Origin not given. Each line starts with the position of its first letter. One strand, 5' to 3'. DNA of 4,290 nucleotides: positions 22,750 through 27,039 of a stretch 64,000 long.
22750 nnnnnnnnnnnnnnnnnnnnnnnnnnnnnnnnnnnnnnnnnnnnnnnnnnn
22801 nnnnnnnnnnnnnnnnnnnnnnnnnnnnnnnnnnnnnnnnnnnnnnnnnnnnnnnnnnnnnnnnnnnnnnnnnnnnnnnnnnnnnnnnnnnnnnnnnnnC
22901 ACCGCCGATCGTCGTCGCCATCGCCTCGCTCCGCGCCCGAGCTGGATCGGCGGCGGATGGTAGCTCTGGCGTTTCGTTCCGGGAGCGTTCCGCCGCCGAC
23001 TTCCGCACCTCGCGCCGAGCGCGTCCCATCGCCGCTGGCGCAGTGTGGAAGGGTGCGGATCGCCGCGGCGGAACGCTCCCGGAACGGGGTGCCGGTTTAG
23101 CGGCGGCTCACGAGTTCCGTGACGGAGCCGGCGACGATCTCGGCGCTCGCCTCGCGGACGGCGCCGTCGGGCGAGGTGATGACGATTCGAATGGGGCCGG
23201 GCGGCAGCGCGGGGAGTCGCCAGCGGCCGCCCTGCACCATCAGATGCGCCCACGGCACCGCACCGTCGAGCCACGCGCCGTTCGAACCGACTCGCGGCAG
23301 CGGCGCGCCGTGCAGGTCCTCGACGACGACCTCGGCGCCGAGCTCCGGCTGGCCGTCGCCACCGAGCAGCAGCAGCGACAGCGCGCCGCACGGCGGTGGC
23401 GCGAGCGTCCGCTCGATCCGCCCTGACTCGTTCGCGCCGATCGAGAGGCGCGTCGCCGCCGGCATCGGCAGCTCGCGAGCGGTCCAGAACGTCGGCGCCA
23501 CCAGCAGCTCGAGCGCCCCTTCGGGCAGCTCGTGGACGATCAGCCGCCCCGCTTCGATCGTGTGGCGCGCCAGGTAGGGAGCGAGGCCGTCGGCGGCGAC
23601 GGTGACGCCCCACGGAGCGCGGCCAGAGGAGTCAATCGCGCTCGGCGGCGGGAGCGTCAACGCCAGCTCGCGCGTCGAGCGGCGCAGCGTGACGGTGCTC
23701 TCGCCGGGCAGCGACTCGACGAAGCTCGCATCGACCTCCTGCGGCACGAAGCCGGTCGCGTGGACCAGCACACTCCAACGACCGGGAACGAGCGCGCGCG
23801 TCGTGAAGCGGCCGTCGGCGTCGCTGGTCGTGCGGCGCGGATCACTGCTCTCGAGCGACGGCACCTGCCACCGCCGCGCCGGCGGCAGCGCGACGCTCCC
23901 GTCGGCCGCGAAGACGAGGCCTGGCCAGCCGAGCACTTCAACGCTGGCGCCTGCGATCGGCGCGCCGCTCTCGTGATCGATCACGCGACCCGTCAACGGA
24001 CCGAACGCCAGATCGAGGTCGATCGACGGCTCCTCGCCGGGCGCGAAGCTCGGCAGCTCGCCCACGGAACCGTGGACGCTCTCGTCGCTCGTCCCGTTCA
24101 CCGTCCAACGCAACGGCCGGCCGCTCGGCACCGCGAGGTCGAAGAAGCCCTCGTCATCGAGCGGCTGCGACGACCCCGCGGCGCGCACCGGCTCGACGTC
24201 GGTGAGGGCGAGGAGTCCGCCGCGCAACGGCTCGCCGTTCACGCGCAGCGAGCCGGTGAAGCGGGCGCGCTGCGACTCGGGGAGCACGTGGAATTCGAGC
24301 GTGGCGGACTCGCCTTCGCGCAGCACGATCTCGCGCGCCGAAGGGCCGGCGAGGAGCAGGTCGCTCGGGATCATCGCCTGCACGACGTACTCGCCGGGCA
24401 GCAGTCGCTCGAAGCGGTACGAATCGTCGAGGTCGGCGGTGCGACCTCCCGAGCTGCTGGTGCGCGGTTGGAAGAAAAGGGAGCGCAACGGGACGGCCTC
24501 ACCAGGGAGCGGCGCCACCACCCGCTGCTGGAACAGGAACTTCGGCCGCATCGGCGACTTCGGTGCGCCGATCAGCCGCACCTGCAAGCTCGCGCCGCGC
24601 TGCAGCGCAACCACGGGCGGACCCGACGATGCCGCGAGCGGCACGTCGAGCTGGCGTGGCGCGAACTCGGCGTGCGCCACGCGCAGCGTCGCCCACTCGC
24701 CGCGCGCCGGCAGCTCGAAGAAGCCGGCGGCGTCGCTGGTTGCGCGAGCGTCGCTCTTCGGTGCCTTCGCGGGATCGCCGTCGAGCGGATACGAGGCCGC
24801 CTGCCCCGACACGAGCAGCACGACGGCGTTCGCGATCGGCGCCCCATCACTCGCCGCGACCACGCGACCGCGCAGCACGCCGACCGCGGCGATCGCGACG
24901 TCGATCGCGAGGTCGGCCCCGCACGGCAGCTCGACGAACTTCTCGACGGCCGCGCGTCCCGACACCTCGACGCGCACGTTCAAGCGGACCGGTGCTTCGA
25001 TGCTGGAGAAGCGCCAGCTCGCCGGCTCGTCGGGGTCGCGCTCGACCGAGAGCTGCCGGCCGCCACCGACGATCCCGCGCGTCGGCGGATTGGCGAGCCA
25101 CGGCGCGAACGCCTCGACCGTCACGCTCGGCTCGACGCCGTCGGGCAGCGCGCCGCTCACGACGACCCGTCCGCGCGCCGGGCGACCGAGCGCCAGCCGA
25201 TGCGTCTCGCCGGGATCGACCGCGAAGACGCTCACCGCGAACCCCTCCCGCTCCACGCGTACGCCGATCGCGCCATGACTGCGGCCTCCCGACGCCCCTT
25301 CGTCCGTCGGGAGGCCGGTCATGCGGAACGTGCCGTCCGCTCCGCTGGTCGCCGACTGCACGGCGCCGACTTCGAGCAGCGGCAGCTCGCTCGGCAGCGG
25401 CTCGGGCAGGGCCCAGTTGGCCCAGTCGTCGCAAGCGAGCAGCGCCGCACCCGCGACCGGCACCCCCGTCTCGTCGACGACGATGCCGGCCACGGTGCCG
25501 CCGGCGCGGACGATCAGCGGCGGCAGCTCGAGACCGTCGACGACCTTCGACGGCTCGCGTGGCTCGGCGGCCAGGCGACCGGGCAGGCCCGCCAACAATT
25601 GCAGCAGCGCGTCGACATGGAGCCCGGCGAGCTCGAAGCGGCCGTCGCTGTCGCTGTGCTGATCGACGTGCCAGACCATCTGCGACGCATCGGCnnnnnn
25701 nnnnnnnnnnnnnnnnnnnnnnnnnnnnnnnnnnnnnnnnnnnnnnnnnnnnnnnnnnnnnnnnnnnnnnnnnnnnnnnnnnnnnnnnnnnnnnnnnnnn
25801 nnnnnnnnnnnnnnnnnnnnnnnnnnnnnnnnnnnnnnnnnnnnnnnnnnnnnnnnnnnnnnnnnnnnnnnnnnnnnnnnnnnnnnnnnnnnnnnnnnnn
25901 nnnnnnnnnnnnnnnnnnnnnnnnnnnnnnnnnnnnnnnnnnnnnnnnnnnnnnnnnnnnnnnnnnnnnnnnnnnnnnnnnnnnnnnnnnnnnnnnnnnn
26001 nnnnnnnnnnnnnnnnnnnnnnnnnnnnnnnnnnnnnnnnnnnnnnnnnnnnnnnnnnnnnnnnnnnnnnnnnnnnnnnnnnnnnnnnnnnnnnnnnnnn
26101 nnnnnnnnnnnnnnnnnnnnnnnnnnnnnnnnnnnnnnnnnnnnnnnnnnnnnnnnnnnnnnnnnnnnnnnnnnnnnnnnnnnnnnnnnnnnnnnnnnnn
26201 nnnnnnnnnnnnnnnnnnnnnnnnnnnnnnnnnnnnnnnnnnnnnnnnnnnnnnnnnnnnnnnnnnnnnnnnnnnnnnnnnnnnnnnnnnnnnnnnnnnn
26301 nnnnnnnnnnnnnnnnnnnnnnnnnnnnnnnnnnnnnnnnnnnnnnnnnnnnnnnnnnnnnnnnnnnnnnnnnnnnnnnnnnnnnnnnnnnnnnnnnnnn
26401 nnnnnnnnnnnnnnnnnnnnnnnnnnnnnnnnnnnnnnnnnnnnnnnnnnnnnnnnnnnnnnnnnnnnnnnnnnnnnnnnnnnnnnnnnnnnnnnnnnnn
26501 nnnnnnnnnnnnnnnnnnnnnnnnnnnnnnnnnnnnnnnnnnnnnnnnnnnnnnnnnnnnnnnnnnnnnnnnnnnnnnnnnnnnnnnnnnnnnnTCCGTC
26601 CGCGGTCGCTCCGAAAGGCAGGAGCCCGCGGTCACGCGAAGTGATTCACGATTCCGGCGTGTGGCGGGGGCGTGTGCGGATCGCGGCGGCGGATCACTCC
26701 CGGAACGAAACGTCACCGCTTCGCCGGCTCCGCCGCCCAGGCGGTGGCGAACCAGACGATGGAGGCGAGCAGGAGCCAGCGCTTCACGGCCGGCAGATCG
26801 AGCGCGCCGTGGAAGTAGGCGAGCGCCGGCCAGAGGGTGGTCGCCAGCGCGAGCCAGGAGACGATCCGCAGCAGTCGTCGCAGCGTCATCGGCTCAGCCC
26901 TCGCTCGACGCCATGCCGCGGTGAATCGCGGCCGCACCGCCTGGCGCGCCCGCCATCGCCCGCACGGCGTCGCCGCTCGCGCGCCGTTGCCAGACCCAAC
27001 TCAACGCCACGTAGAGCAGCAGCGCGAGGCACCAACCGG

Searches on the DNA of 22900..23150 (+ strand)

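Call 59: search_dna_similar(query=window:22960-23100:+, collection=plasmids, mode=distant, max_evalue=0.01, max_rows=10)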
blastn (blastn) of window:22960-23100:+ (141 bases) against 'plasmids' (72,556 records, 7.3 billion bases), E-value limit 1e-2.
No match.

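Call 82: search_rna_families(source=window, start=22900, end=23150, threshold=evalue, max_evalue=1)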
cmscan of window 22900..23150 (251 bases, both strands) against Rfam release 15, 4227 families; matches with E-value up to 1: 7.
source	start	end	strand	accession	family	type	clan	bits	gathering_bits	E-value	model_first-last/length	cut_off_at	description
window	22976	23085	+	RF04104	MIR918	Gene; miRNA;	-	27.9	268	0.0027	1-265/265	no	MIR918 microRNA precursor family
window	22976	23085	-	RF04104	MIR918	Gene; miRNA;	-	27.3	268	0.0037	1-265/265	no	MIR918 microRNA precursor family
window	22976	23085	-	RF04159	MIR1437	Gene; miRNA;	-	25.5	168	0.017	1-192/192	no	MIR1437 microRNA precursor family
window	22952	23113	+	RF03175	MIR3454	Gene; miRNA;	-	25.2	142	0.0034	1-147/147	no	MIR3454 microRNA precursor family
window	22973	23088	+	RF04011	mir-8515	Gene; miRNA;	-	24.8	100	0.011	1-92/92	no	mir-8515 microRNA precursor family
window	22974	23087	+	RF04159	MIR1437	Gene; miRNA;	-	20.8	168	0.18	1-192/192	no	MIR1437 microRNA precursor family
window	22905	22977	+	RF03262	mir-1181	Gene; miRNA;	-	19.5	95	0.3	1-81/81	no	mir-1181 microRNA precursor family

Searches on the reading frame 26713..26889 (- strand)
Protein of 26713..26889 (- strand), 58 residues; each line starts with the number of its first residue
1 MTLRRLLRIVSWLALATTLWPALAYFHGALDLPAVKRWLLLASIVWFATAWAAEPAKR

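Call 57: find_encoding_contigs(protein=window:26713-26889:-, flank=10000, max_places=10)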
Protein window:26713-26889:- (58 aa): 2 contigs read that carry it; 2 places shown.
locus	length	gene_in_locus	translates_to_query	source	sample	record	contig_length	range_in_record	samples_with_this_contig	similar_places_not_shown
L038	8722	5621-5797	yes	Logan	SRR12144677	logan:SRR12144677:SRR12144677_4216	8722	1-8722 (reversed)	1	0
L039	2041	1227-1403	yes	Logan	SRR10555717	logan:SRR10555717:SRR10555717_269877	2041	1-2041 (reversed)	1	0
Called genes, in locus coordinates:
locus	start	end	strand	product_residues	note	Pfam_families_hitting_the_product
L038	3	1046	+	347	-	?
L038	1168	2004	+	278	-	-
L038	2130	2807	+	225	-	-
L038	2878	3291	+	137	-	-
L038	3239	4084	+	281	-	-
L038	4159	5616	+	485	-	-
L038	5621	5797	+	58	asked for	-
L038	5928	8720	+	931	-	?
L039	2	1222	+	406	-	?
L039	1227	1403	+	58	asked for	-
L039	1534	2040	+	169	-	?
